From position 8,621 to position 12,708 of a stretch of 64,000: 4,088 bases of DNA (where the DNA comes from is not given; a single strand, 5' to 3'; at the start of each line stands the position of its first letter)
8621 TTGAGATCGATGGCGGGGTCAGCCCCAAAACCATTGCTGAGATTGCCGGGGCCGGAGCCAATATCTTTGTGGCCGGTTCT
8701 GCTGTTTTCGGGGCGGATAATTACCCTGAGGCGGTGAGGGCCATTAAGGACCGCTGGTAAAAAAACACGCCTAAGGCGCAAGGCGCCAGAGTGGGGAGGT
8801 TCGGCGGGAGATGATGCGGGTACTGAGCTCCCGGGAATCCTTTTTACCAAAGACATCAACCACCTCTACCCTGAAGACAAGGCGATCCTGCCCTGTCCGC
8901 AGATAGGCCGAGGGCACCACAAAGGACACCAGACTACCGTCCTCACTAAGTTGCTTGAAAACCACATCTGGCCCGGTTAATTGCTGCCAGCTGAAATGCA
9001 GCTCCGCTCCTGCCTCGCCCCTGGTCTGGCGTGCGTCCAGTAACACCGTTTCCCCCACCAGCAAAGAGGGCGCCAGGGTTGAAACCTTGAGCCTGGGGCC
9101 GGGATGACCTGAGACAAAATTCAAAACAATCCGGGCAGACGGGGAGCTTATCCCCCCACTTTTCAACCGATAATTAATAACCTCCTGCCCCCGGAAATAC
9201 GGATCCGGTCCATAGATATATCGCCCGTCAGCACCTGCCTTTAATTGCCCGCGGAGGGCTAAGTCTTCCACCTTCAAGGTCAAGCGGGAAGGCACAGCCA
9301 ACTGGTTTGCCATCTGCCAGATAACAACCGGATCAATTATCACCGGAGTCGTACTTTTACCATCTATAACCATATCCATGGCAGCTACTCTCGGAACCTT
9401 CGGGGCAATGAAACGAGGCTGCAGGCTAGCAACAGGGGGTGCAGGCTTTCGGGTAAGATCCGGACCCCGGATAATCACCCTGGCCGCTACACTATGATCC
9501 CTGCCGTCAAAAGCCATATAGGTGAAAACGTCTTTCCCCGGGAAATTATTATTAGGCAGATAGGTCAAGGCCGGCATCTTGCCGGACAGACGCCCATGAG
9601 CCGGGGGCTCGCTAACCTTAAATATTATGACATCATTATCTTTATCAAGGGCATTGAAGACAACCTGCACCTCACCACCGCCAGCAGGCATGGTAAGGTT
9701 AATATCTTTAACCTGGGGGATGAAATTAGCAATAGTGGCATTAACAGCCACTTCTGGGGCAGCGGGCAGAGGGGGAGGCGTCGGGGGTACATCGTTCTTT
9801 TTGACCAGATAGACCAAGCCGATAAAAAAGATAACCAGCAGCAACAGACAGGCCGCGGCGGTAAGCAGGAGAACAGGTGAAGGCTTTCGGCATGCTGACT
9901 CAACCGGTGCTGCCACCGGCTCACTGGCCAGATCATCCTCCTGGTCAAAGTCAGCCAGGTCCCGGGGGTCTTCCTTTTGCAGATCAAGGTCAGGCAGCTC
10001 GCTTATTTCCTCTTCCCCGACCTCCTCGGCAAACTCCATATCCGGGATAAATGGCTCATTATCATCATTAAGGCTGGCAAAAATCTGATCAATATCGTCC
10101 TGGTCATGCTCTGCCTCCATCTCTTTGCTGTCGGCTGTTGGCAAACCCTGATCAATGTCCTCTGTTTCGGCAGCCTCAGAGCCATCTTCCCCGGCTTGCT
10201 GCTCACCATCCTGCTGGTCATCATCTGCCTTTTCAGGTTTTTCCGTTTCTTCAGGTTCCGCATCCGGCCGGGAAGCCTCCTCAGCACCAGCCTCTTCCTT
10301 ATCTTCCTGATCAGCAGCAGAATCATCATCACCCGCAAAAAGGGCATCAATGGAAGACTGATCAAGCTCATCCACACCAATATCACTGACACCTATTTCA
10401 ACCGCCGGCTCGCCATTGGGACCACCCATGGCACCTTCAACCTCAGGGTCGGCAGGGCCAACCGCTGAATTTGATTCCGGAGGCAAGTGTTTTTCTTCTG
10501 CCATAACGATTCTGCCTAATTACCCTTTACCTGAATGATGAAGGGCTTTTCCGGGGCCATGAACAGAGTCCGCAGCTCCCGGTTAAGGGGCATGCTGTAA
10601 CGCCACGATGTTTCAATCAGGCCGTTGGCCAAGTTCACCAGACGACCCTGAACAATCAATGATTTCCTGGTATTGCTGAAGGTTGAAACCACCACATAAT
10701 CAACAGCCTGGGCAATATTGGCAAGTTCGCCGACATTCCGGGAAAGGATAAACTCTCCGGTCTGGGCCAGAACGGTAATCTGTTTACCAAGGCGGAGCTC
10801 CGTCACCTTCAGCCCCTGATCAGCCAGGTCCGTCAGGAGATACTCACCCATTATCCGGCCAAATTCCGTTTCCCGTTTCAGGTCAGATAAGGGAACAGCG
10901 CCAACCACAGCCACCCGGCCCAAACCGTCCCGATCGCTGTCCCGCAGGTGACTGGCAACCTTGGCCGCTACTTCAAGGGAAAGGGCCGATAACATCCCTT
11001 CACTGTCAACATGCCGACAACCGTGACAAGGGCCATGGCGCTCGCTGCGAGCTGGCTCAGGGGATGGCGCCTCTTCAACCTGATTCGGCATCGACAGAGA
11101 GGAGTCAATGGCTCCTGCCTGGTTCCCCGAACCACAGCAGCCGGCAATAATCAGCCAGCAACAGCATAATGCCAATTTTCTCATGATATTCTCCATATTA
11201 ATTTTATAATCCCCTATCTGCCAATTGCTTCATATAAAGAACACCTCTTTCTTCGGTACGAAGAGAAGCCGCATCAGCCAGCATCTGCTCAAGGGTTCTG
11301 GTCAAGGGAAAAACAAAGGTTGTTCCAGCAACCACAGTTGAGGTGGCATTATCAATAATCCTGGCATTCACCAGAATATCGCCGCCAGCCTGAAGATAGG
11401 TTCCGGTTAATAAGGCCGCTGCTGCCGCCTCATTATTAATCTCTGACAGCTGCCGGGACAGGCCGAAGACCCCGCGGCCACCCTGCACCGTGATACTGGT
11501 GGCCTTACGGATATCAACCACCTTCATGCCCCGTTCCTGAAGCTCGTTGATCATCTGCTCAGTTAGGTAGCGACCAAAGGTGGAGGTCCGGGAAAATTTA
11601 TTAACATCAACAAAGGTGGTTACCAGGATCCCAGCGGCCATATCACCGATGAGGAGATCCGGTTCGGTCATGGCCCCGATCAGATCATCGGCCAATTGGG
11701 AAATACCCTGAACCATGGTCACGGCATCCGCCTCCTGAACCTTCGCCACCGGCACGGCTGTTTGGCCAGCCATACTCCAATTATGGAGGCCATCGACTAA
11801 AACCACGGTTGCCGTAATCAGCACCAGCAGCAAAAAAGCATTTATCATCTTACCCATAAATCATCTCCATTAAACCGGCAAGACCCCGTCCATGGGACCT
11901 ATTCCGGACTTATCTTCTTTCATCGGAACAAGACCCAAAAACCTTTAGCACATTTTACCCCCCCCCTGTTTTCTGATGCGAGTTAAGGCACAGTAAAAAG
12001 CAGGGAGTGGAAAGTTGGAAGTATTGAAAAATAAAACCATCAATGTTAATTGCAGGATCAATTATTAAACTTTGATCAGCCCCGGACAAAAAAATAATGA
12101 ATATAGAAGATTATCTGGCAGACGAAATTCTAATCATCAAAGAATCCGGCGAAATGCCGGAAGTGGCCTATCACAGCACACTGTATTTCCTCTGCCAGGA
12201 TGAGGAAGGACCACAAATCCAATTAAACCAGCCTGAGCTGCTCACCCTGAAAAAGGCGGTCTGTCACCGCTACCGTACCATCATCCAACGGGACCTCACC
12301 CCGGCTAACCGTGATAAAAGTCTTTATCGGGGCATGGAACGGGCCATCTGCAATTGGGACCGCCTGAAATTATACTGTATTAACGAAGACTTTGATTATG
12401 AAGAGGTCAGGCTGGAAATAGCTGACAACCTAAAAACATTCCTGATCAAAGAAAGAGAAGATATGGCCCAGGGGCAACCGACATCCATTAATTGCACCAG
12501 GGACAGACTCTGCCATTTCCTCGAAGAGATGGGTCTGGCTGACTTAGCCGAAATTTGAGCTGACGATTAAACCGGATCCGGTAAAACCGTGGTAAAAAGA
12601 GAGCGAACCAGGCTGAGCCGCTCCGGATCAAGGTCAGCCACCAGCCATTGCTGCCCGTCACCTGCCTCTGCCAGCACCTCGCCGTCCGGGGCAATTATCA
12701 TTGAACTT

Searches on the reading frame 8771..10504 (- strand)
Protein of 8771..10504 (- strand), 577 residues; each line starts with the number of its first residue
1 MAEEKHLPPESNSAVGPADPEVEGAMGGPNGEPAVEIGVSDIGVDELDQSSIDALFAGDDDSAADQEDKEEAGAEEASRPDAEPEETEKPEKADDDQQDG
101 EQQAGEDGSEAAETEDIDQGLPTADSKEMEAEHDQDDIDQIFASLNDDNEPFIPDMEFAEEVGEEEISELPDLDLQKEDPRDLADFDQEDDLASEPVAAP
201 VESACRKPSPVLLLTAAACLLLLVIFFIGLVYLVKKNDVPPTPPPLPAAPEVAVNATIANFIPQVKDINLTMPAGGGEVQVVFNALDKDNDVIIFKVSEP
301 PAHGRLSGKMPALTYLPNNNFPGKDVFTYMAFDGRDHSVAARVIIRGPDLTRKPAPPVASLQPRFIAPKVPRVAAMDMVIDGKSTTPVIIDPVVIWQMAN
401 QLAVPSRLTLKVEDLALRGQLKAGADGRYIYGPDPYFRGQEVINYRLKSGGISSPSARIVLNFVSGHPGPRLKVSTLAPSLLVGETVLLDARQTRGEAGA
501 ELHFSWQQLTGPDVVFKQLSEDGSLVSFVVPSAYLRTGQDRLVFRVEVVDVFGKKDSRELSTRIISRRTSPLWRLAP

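Call 34: find_encoding_contigs(protein=window:8771-10504:-, flank=10000, max_places=1)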
Protein window:8771-10504:- (577 aa): 24 contigs read that carry it; 1 place shown.
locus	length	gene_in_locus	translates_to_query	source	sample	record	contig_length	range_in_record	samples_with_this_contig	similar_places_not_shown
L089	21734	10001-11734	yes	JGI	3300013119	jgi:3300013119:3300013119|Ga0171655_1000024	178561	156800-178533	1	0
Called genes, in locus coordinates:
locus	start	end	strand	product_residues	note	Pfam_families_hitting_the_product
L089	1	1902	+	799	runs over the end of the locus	PF02518:HATPase_c, PF00204:DNA_gyraseB, PF01751:Toprim, PF00986:DNA_gyraseB_C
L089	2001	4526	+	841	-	PF00521:DNA_topoisoIV, PF03989:DNA_gyraseA_C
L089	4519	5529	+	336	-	PF01210:NAD_Gly3P_dh_N, PF02558:ApbA, PF03446:NAD_binding_2 (weak), PF03807:F420_oxidored (weak), PF07991:KARI_N (faint), PF07479:NAD_Gly3P_dh_C, PF20618:GPD_NAD_C_bact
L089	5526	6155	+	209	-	PF01081:Aldolase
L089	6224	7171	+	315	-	PF00682:HMGL-like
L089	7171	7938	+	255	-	PF00795:CN_hydrolase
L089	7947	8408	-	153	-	PF25159:DUF7826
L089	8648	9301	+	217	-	PF17680:FlgO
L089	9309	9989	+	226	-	PF17680:FlgO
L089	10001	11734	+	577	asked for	PF17892:Cadherin_5 (faint), PF17963:Big_9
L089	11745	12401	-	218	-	PF00834:Ribul_P_3_epim, PF00215:OMPdecase (faint)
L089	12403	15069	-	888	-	PF00675:Peptidase_M16, PF05193:Peptidase_M16_C, PF00675:Peptidase_M16, PF05193:Peptidase_M16_C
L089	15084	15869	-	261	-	PF01790:LGT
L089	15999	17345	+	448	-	PF00350:Dynamin_N, PF01926:MMR_HSR1 (weak)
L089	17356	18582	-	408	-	-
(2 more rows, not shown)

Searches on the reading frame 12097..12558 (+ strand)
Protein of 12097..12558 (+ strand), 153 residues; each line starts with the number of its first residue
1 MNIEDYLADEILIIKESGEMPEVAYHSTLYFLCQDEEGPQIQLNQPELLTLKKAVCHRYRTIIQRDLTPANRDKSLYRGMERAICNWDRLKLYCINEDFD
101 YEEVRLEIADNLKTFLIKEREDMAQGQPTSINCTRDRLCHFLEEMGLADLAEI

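Call 79: search_protein_families(library=pfam, proteins=[window:12097-12558:+], max_evalue=0.001)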
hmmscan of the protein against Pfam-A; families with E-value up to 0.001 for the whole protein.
window:12097-12558:+ (153 aa): 1 family
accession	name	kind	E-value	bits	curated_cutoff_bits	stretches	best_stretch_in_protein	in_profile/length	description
PF25159.1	DUF7826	-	8.7e-50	168.8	27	1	4-146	3-146/147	Repeat of unknown function (DUF7826)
